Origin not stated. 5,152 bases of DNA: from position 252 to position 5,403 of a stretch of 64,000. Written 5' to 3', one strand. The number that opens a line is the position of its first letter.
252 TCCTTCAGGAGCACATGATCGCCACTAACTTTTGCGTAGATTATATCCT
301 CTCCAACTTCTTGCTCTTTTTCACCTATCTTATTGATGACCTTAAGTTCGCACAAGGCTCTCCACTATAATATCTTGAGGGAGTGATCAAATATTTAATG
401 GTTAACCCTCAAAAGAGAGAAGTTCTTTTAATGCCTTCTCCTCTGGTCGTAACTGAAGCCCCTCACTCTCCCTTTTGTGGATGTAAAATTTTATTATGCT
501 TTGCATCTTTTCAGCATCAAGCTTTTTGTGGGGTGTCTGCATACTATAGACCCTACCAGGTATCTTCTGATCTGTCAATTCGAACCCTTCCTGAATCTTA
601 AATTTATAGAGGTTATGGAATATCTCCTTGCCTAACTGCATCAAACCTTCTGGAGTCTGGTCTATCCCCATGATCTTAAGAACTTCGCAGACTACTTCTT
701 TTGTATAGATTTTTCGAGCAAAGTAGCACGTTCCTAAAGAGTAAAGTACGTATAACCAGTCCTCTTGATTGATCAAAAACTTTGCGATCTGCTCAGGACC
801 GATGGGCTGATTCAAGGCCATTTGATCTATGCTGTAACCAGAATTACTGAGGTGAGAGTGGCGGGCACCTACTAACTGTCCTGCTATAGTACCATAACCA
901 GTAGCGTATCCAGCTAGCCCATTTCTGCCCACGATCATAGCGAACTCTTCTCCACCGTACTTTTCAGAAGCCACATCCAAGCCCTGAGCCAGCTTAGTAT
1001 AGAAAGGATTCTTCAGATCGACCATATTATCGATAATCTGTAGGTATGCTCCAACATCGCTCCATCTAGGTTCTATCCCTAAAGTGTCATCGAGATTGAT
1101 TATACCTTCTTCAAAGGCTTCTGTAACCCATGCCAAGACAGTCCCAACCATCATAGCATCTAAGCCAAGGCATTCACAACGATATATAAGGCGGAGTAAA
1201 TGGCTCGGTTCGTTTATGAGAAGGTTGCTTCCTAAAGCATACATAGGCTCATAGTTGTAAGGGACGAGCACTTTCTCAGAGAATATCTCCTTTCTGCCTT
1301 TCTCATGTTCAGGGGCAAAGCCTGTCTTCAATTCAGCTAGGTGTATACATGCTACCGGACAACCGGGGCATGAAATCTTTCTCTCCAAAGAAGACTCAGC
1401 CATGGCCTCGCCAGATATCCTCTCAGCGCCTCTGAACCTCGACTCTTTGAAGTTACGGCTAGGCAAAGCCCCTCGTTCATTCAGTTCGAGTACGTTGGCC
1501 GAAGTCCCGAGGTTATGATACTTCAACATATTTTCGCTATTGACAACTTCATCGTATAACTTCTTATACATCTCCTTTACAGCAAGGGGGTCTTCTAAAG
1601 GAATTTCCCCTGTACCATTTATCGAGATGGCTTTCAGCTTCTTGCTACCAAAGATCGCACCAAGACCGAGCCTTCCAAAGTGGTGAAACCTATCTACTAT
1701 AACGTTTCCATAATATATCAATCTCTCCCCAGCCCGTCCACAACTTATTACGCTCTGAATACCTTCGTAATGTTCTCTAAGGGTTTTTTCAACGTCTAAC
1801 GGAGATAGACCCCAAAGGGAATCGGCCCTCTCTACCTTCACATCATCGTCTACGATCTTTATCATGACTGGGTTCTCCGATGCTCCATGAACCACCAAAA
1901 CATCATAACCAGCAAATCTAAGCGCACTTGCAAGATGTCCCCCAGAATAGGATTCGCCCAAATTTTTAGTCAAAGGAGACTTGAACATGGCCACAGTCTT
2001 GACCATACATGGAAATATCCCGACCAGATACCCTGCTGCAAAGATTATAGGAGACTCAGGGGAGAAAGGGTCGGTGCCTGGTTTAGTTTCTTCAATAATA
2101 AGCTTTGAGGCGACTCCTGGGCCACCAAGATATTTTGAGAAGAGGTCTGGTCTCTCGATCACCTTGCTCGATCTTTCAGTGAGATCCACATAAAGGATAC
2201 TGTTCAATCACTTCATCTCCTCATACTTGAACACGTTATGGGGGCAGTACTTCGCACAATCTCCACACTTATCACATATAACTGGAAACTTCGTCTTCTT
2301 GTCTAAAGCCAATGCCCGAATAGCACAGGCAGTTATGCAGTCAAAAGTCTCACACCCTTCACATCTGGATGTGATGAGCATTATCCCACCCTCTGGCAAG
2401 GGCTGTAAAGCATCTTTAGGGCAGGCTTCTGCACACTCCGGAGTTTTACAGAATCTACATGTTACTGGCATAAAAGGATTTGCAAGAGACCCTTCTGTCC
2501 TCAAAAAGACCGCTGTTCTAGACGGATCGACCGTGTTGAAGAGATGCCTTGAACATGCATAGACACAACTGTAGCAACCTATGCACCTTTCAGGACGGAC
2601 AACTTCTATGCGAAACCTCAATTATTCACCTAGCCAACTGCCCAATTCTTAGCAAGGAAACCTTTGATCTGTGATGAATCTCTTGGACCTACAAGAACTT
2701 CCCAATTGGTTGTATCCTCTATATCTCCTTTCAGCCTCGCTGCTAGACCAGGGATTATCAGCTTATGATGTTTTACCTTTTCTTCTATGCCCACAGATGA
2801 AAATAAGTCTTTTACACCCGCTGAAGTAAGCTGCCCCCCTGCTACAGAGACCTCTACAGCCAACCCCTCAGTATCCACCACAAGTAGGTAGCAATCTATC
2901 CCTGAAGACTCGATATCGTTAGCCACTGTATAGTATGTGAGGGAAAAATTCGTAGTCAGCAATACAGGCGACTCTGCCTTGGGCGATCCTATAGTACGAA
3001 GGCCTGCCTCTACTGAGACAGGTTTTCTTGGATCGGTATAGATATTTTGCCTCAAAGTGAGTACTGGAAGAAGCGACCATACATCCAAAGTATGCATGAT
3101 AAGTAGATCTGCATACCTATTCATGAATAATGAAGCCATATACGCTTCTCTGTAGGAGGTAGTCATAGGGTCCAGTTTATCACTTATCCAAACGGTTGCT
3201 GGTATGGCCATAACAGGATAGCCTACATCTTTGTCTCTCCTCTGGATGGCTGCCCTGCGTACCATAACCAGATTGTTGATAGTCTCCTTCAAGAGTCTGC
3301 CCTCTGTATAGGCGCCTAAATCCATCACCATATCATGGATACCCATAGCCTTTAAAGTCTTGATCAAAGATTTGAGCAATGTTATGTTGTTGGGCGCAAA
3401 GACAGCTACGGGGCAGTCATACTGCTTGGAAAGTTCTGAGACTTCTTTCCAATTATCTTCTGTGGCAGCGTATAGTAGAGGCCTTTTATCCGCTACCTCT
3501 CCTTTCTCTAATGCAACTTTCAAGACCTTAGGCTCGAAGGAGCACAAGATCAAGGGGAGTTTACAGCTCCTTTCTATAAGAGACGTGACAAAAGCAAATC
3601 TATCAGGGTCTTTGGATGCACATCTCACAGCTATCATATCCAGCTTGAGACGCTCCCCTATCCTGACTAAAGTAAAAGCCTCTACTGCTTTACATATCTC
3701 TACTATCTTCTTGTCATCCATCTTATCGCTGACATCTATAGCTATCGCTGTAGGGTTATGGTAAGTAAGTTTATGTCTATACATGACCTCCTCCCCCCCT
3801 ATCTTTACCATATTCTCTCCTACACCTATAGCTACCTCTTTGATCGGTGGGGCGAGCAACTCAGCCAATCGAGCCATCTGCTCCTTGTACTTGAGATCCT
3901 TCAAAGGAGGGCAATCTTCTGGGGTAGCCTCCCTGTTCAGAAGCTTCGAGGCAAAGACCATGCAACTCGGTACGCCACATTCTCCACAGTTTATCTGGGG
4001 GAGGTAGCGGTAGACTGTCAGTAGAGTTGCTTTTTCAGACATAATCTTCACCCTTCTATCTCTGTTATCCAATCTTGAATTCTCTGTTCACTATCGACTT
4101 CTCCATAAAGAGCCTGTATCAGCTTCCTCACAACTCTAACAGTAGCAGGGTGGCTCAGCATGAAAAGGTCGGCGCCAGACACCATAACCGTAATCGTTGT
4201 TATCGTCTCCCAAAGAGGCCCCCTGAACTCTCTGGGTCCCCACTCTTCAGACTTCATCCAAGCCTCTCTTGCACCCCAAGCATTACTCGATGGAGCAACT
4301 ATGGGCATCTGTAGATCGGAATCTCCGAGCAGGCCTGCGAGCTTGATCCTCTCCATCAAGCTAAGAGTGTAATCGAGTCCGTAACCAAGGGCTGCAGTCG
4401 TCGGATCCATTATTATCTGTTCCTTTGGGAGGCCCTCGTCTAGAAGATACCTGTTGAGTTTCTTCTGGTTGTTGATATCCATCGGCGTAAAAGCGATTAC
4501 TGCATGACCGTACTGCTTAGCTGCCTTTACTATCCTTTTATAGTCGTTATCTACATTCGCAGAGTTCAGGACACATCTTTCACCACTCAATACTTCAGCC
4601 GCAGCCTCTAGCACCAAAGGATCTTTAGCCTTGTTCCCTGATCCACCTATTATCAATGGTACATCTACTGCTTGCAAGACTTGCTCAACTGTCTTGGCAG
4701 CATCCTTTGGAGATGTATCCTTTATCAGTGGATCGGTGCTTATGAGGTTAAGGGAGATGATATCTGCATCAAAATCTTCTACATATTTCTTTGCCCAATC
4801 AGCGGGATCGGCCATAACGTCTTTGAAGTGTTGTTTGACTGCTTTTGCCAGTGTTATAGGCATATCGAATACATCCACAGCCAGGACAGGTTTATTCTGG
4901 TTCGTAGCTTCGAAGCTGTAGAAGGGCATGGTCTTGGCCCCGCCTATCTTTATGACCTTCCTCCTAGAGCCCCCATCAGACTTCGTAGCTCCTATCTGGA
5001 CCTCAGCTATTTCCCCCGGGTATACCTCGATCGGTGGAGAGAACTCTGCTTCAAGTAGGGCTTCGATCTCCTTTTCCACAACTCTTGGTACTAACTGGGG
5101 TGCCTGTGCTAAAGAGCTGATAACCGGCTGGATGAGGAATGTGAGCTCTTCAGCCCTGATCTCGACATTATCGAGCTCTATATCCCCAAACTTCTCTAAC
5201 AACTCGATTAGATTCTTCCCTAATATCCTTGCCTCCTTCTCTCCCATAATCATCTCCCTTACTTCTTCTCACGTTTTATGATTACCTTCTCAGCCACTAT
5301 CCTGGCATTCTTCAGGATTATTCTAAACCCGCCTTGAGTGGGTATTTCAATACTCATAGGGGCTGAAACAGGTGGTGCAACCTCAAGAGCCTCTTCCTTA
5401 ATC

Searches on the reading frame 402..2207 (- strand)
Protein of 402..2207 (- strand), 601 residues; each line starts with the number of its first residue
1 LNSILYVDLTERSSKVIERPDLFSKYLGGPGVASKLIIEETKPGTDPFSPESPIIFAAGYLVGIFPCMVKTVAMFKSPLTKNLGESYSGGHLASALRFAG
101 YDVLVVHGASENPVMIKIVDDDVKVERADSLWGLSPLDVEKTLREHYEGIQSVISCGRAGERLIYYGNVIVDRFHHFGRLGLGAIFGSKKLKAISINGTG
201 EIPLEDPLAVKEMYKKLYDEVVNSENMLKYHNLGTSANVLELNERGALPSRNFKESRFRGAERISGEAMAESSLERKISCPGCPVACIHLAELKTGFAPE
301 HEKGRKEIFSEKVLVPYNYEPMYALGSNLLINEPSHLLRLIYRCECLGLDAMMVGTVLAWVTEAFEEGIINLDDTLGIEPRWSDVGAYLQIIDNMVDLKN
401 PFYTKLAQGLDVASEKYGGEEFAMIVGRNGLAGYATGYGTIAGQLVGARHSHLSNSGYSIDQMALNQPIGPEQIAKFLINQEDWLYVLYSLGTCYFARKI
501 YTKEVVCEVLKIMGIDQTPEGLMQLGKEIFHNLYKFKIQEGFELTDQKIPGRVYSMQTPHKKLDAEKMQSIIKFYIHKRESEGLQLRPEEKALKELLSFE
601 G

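Call 65: search_protein_families(library=pfam, proteins=[window:402-2207:-], max_evalue=0.00001)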
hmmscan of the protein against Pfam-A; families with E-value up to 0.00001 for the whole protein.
window:402-2207:- (601 aa): 2 families
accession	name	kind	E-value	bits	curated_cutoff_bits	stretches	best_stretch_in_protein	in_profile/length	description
PF02730.20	AFOR_N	-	5.2e-64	216.1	29.8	1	3-199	2-199/199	Aldehyde ferredoxin oxidoreductase, N-terminal domain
PF01314.23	AFOR_C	-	5.1e-60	204.1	27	1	213-595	2-382/385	Aldehyde ferredoxin oxidoreductase, domains 2 & 3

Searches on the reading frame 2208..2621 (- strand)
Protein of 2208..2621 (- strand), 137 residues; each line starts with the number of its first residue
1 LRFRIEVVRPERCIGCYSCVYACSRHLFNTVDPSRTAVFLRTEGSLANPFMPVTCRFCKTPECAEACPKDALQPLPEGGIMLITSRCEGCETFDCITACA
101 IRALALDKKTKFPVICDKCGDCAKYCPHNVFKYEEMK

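Call 65: search_protein_families(library=pfam, proteins=[window:2208-2621:-], max_evalue=0.00001)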
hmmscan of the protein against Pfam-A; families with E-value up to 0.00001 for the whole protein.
window:2208-2621:- (137 aa): 6 families
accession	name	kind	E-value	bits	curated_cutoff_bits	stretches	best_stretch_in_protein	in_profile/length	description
PF12838.12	Fer4_7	-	5.2e-11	43.3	27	0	12-71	1-52/52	4Fe-4S dicluster domain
PF12837.12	Fer4_6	-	2e-10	40.5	25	0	115-131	8-24/24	4Fe-4S binding domain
PF13187.11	Fer4_9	-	2.2e-10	40.9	27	1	12-71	1-51/52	4Fe-4S dicluster domain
PF00037.32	Fer4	-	9.2e-08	32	21.1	0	7-23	2-18/24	4Fe-4S binding domain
PF13237.11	Fer4_10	-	5.8e-07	29.8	25.5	0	6-23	35-52/53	4Fe-4S dicluster domain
PF13247.11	Fer4_11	-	7.8e-06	26.5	26.2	1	50-121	5-76/100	4Fe-4S dicluster domain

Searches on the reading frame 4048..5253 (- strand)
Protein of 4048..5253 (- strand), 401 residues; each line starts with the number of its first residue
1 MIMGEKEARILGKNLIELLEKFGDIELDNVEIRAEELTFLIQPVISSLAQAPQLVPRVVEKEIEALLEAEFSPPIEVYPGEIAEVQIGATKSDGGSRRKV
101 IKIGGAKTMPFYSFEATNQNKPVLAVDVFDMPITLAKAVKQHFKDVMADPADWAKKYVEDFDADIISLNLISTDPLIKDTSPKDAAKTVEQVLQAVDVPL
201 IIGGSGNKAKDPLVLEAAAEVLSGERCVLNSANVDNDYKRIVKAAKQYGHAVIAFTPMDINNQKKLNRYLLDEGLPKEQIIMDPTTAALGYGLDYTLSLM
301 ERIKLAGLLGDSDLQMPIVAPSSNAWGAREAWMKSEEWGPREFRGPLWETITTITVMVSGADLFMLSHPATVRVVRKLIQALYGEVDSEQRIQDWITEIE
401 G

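Call 65: search_protein_families(library=pfam, proteins=[window:4048-5253:-], max_evalue=0.00001)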
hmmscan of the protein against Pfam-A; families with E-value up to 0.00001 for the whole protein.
window:4048-5253:- (401 aa): 1 family
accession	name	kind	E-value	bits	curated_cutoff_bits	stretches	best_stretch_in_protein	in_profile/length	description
PF03599.22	CdhD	-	2.1e-70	237.9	24.8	1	84-333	1-227/387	CO dehydrogenase/acetyl-CoA synthase delta subunit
